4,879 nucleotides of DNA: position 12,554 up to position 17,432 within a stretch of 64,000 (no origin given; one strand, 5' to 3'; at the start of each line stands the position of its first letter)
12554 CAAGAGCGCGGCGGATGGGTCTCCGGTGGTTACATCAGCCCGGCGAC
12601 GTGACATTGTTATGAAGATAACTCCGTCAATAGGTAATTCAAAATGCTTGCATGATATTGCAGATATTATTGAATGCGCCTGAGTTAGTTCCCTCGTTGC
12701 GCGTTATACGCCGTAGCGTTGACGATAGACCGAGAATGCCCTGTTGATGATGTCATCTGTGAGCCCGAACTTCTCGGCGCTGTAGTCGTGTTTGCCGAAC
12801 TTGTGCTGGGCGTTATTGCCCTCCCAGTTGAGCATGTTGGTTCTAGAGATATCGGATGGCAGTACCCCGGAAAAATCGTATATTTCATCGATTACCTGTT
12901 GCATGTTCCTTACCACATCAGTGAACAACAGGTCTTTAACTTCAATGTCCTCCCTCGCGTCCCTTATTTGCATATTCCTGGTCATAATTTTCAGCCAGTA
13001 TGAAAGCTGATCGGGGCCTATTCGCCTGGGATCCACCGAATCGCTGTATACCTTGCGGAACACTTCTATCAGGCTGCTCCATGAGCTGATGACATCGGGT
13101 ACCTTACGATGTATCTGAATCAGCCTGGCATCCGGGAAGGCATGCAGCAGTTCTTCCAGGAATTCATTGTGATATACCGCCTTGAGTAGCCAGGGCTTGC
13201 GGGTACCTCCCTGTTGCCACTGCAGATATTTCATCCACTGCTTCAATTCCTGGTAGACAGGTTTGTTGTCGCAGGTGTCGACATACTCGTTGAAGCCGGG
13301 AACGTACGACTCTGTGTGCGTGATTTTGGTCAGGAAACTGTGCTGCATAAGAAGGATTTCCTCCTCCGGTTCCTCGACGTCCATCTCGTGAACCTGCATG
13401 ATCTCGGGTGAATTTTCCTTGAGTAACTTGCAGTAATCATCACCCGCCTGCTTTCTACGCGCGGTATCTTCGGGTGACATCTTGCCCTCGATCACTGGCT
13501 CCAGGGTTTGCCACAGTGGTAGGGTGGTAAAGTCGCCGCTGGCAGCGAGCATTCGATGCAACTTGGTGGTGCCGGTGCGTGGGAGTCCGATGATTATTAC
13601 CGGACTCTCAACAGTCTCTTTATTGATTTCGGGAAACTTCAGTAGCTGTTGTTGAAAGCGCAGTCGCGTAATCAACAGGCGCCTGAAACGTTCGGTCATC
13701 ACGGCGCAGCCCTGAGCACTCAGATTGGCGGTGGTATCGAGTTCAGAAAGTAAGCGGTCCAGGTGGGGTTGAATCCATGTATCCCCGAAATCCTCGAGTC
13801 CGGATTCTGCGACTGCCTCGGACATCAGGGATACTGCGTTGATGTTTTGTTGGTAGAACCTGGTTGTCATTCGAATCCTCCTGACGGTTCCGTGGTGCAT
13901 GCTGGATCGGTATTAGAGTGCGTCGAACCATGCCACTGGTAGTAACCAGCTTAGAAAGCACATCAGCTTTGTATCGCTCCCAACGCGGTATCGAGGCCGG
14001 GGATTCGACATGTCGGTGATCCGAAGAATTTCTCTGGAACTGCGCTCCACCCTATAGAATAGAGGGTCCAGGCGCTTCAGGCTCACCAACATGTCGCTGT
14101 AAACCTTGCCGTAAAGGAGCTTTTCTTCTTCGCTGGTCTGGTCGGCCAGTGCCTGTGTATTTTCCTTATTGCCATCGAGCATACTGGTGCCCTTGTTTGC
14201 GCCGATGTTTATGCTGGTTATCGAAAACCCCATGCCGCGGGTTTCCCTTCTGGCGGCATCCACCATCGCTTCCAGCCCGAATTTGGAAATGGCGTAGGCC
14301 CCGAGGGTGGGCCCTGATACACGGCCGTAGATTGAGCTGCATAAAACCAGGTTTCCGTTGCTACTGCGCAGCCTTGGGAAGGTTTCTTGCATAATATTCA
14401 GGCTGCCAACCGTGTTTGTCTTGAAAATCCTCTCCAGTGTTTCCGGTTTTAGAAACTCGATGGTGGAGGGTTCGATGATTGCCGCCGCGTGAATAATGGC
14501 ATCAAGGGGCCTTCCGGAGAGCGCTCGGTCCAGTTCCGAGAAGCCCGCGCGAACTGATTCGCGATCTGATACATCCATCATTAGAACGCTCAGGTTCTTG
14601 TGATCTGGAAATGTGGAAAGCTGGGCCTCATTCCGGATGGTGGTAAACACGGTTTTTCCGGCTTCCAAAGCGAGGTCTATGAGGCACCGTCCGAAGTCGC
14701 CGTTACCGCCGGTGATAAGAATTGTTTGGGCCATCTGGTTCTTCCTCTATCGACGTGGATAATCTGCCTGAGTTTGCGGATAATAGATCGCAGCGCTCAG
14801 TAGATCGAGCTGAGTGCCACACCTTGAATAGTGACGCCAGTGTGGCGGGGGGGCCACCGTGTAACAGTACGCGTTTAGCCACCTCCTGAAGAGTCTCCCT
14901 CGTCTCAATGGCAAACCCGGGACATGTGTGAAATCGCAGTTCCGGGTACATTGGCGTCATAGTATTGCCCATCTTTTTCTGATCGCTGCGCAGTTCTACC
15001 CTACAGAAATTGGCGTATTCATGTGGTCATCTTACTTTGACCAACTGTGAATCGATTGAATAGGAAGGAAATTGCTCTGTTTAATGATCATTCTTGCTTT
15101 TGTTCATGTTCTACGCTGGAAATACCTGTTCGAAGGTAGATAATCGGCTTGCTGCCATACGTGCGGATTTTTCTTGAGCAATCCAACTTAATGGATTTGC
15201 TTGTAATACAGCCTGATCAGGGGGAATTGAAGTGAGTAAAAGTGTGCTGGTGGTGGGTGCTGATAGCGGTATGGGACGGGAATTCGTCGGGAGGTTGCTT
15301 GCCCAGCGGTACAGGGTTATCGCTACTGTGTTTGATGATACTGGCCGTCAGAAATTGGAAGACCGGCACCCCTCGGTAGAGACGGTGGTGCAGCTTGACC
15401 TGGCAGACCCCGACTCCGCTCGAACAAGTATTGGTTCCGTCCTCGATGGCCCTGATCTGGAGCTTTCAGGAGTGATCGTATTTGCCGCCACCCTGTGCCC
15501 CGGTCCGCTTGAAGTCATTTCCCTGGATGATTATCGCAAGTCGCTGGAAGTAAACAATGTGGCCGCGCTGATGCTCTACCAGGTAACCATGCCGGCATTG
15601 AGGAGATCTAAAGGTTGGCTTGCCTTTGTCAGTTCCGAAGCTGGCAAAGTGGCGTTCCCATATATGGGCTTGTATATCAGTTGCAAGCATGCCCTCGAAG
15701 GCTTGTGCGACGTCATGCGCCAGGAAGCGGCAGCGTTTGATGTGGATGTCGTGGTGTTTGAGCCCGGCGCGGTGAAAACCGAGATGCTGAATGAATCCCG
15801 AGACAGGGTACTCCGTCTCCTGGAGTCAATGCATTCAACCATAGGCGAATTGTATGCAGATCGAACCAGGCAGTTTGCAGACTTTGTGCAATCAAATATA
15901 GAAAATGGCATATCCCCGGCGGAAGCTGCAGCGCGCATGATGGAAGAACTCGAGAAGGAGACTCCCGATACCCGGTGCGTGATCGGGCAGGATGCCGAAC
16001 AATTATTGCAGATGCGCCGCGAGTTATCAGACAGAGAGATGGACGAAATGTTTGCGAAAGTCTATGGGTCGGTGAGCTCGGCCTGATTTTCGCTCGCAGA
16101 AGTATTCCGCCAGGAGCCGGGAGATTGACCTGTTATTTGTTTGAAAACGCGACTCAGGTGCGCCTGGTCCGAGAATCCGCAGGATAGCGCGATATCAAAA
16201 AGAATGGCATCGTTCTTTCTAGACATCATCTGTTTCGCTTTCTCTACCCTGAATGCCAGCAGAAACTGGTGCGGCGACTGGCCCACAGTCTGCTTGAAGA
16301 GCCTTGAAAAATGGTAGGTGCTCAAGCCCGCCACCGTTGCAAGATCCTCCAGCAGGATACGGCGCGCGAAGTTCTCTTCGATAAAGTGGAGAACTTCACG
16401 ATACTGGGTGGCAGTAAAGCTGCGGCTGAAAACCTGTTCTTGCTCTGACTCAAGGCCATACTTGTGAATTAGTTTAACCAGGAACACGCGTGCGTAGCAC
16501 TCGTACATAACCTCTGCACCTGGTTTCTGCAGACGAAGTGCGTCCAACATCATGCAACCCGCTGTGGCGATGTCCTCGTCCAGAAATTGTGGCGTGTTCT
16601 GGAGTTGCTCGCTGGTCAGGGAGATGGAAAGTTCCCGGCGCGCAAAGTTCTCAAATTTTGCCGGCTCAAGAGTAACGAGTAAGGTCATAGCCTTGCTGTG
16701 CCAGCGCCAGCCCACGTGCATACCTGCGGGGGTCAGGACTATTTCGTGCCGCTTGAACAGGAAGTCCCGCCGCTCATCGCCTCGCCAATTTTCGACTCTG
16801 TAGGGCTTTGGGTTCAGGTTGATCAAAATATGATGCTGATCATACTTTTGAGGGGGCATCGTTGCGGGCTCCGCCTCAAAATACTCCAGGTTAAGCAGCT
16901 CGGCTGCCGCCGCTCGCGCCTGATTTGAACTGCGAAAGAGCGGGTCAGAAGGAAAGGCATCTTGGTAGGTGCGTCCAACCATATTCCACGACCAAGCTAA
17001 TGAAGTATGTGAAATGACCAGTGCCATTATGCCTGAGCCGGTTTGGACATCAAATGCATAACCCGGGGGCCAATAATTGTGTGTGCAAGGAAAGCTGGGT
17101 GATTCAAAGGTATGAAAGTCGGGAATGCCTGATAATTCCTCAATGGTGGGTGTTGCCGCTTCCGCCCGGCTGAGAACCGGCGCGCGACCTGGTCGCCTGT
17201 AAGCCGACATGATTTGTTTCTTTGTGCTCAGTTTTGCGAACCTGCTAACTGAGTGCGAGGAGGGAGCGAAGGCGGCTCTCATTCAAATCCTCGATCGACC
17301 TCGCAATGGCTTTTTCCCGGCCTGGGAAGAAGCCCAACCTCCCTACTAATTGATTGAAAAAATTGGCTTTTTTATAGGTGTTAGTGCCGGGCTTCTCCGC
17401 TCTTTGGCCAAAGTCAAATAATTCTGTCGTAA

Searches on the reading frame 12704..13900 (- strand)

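Call 26: search_protein_families(library=pfam, proteins=[window:12704-13900:-], max_evalue=0.00001)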
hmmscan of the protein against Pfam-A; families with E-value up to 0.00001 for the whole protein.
window:12704-13900:- (398 aa): 2 families
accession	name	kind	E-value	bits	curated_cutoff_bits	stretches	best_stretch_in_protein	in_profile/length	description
PF13469.12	Sulfotransfer_3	-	2e-32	113.6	27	1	100-346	1-212/216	Sulfotransferase family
PF17784.7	Sulfotransfer_4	-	8.4e-07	29.5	22.8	0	246-310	79-148/215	Sulfotransferase domain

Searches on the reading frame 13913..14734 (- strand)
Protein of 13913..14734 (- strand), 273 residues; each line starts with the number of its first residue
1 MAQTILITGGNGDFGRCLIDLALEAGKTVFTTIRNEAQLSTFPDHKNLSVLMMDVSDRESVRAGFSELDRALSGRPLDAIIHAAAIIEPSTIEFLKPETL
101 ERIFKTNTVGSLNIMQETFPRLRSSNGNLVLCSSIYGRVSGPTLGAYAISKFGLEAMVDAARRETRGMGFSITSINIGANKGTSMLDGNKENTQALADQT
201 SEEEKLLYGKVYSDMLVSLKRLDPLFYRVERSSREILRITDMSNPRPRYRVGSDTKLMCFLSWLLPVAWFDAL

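Call 26: search_protein_families(library=pfam, proteins=[window:13913-14734:-], max_evalue=0.00001)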
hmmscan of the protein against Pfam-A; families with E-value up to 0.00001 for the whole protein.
window:13913-14734:- (273 aa): 6 families
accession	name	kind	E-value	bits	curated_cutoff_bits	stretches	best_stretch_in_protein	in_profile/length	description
PF00106.31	adh_short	-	8.6e-27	94.3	26.6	1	3-191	1-192/195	short chain dehydrogenase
PF13561.12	adh_short_C2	-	2.6e-17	63.6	27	1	22-196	16-191/236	Enoyl-(Acyl carrier protein) reductase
PF08659.16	KR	-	7.2e-15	55.8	22.6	1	4-179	2-177/180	KR domain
PF01370.27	Epimerase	-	2e-11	44.2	20.9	1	5-190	1-180/240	NAD dependent epimerase/dehydratase family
PF13460.12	NAD_binding_10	-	7.7e-08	32.9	27.2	1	9-69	1-62/184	NAD(P)H-binding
PF08643.16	DUF1776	-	1.9e-07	31.2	25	1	28-269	30-292/294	Fungal family of unknown function (DUF1776)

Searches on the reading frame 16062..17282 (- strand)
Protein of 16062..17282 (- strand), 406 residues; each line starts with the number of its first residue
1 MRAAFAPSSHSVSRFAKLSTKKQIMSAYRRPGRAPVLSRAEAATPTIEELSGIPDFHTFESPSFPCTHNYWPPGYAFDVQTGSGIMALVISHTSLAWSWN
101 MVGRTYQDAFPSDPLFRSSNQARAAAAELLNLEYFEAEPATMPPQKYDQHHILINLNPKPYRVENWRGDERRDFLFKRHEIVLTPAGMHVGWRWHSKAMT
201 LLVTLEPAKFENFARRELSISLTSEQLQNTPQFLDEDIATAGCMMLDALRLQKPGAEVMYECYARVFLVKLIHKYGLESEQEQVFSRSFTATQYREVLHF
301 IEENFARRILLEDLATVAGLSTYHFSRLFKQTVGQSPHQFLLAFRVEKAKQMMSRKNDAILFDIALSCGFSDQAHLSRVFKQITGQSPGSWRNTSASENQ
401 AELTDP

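Call 5: search_protein_families(library=pfam, proteins=[window:16062-17282:-])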
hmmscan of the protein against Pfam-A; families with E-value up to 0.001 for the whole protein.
window:16062-17282:- (406 aa): 3 families
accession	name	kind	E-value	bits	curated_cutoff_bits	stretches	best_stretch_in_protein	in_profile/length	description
PF00165.29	HTH_AraC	-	1.9e-23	82.5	26.6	2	301-341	1-41/42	Bacterial regulatory helix-turn-helix proteins, AraC family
PF12833.13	HTH_18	-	2.4e-22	79.4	33.6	1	314-393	1-79/80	Helix-turn-helix domain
PF08833.15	Axin_b-cat_bind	-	0.00021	21.5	23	0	375-390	10-25/35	Axin beta-catenin binding motif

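Call 20: search_protein_families(library=ncbifam, proteins=[window:16062-17282:-], max_evalue=0.00001)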
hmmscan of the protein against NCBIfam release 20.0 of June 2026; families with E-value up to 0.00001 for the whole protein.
window:16062-17282:- (406 aa): 26 families (the best 25 are shown)
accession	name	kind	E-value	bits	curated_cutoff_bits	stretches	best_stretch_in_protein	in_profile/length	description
NF047455.1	TF_Staph_AryK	equivalog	5.5e-20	71.2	850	1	266-402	132-266/759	transcriptional regulator AryK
NF049932.1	TranspRegBtr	equivalog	1e-18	67.2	900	1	284-391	156-262/531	bacillibactin transport transcriptional regulator Btr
NF007860.0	PRK10572.1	equivalog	6.8e-17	61.2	208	1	282-399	173-289/292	arabinose operon transcriptional regulator AraC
NF047788.1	TransRegPocR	equivalog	2.7e-16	59.7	500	1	278-399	175-295/296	transcriptional regulator PocR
NF006902.0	PRK09393.1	equivalog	3.3e-16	59.4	425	1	280-398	204-325/327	transcriptional regulator FtrA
NF010028.0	PRK13503.1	equivalog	1.2e-15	57.7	288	1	289-397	168-275/278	HTH-type transcriptional activator RhaS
NF012144.2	ramA_TF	equivalog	1.7e-15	57.4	180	1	297-394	10-106/108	RamA family antibiotic efflux transcriptional regulator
TIGR04094.1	adjacent_YSIRK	equivalog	3.7e-15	55.8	200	1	293-391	286-382/383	YSIRK-targeted surface antigen transcriptional regulator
NF052371.1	TransRegGbdRPseu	equivalog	1.8e-14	53.6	480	1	291-401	224-333/365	choline metabolism transcriptional regulator GbdR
NF007243.0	PRK09685.1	equivalog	6.5e-14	52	199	1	287-394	193-301/303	transcriptional regulator FeaR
NF007693.0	PRK10371.1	equivalog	2.1e-13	50.2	253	1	290-401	195-306/309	transcriptional regulator MelR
NF041686.2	ant_diox_reg_AndR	equivalog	4.5e-12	46.2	350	1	267-389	190-315/321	anthranilate 1,2-dioxygenase regulatory protein AndR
NF012198.0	MarA_TF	equivalog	1.3e-11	44.8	250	1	290-396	7-112/124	MDR efflux pump AcrAB transcriptional activator MarA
NF008564.0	PRK11511.1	equivalog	2.1e-11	44.1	202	1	290-396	7-112/127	MDR efflux pump AcrAB transcriptional activator MarA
NF007584.0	PRK10219.1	equivalog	6.9e-11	42.5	174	1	296-394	9-106/107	superoxide response transcriptional regulator SoxS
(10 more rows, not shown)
